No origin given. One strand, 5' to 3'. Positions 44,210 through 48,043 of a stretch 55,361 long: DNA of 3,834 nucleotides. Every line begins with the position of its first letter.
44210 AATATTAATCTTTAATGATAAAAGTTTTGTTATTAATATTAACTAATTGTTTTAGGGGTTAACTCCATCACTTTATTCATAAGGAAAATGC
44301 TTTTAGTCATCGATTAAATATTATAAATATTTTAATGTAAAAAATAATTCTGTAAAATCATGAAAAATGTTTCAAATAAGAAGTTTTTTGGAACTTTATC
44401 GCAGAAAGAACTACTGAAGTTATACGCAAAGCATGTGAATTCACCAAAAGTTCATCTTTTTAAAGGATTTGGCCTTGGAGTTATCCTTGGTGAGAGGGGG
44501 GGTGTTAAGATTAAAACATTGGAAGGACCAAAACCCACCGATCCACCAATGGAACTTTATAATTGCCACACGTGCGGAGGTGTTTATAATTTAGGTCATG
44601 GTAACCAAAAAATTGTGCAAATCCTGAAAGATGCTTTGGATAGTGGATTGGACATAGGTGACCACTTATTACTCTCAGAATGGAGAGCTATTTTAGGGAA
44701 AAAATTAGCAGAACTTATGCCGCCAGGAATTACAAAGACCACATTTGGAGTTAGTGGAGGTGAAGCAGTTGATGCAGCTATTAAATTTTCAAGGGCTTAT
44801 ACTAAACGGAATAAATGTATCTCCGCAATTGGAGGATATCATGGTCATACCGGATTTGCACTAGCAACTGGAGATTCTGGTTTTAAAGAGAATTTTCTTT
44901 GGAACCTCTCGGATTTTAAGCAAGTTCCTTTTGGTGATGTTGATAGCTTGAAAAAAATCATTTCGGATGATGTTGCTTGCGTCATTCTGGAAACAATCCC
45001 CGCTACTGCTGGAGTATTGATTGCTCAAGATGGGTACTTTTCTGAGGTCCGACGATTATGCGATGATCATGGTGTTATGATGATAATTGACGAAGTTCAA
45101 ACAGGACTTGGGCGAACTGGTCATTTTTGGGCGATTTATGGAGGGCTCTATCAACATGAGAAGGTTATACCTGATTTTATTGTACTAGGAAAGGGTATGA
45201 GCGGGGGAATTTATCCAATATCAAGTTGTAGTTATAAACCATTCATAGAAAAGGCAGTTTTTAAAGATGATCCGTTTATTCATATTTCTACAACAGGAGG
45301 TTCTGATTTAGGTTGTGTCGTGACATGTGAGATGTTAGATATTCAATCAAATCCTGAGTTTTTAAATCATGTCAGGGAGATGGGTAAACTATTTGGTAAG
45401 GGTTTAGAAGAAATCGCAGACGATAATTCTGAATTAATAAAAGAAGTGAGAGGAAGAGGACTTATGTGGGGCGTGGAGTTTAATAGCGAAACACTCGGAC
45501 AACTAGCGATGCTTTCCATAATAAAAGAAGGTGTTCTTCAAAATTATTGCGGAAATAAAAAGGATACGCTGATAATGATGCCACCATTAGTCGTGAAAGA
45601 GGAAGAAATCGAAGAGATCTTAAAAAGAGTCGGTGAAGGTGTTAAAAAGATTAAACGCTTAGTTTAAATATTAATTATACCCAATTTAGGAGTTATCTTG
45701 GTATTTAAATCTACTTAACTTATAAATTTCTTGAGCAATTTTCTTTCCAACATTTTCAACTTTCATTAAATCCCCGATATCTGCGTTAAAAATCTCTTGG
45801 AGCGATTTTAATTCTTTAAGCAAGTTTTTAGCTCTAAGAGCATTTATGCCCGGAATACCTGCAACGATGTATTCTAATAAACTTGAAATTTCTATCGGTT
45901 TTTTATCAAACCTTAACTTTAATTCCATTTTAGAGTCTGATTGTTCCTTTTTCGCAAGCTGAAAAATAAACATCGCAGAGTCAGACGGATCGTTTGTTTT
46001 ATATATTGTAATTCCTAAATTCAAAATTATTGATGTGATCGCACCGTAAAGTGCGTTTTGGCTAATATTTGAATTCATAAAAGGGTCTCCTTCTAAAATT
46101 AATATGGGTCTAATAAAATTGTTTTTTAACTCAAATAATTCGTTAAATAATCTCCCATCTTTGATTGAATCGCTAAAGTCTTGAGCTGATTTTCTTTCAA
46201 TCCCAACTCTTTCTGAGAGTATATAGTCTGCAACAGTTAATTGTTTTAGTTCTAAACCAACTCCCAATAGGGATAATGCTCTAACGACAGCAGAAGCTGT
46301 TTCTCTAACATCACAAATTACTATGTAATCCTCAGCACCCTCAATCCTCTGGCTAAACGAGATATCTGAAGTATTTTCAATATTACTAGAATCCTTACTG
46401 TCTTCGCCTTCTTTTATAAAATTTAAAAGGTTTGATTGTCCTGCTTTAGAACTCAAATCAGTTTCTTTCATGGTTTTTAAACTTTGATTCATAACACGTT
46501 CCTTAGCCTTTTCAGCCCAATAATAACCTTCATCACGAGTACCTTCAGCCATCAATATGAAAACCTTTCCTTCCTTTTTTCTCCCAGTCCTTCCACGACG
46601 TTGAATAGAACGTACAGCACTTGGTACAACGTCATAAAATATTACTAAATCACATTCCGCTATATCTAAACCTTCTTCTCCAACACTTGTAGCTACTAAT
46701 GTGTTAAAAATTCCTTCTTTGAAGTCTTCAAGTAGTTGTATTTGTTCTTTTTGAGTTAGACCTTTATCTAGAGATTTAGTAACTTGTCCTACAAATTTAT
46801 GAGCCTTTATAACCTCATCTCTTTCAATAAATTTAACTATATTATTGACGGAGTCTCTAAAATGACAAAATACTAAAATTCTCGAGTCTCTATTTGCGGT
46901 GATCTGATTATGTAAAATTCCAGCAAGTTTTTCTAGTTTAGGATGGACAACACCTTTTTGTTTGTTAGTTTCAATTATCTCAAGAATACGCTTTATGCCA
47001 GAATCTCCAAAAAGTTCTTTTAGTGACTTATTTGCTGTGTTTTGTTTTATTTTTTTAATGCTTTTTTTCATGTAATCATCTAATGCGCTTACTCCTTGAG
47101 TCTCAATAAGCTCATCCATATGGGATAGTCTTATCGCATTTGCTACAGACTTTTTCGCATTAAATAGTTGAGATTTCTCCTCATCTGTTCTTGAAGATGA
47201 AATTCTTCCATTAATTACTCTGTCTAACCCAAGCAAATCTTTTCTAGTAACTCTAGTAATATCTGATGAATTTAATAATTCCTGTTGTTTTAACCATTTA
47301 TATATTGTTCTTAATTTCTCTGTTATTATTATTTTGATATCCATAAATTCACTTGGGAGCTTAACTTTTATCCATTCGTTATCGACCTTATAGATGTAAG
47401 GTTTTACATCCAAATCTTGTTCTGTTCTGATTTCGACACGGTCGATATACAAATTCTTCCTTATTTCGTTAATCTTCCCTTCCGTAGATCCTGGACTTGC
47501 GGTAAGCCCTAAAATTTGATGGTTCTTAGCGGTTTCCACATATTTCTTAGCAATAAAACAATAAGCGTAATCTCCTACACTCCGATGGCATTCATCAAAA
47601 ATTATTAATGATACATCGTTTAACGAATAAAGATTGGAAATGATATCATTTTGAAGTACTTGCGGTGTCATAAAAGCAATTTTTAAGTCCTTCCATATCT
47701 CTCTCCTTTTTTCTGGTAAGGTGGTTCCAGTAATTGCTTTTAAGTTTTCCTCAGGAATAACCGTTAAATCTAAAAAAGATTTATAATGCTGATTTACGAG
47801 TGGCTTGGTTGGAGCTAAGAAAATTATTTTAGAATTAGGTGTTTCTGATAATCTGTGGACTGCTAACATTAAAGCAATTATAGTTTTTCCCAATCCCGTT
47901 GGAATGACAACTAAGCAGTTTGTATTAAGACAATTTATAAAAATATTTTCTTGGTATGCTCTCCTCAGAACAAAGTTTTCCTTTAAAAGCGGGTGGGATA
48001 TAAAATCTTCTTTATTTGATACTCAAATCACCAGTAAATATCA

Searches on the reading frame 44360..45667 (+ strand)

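Call 64: search_protein_families(library=pfam, proteins=[window:44360-45667:+], max_evalue=0.00001)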
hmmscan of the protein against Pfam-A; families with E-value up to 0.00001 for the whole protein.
window:44360-45667:+ (435 aa): 1 family
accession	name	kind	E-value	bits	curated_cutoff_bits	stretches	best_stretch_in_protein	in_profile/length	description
PF00202.27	Aminotran_3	-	3.5e-70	237.2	30.5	1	74-423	37-398/403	Aminotransferase class-III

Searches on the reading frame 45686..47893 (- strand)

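Call 64: search_protein_families(library=pfam, proteins=[window:45686-47893:-], max_evalue=0.00001)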
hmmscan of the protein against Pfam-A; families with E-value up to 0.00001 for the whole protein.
window:45686-47893:- (735 aa): 8 families
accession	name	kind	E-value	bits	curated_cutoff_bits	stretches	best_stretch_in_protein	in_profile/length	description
PF02732.21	ERCC4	-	6.5e-26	91.4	24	1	528-646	2-140/140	ERCC4 domain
PF00271.37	Helicase_C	-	1.2e-25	90.3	23.5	1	322-439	5-109/110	Helicase conserved C-terminal domain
PF00270.35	DEAD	-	9.4e-20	71.4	26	1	1-136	25-162/167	DEAD/DEAH box helicase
PF04851.21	ResIII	-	7e-18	65.5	22.5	1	1-134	34-162/164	Type III restriction enzyme, res subunit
PF21210.2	RNA_helicase_helical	-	4.6e-12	46.5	27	1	193-303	3-106/108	Putative ATP-dependent RNA helicase, helical bundle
PF14520.12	HHH_5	-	3.9e-08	34.1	27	1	678-724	5-52/57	Helix-hairpin-helix domain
PF12826.13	HHH_2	-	1.6e-07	31.8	27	1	679-725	7-53/64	Helix-hairpin-helix motif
PF18766.7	SWI2_SNF2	-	5.3e-07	29.9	26.7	1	2-169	30-191/221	SWI2/SNF2 ATPase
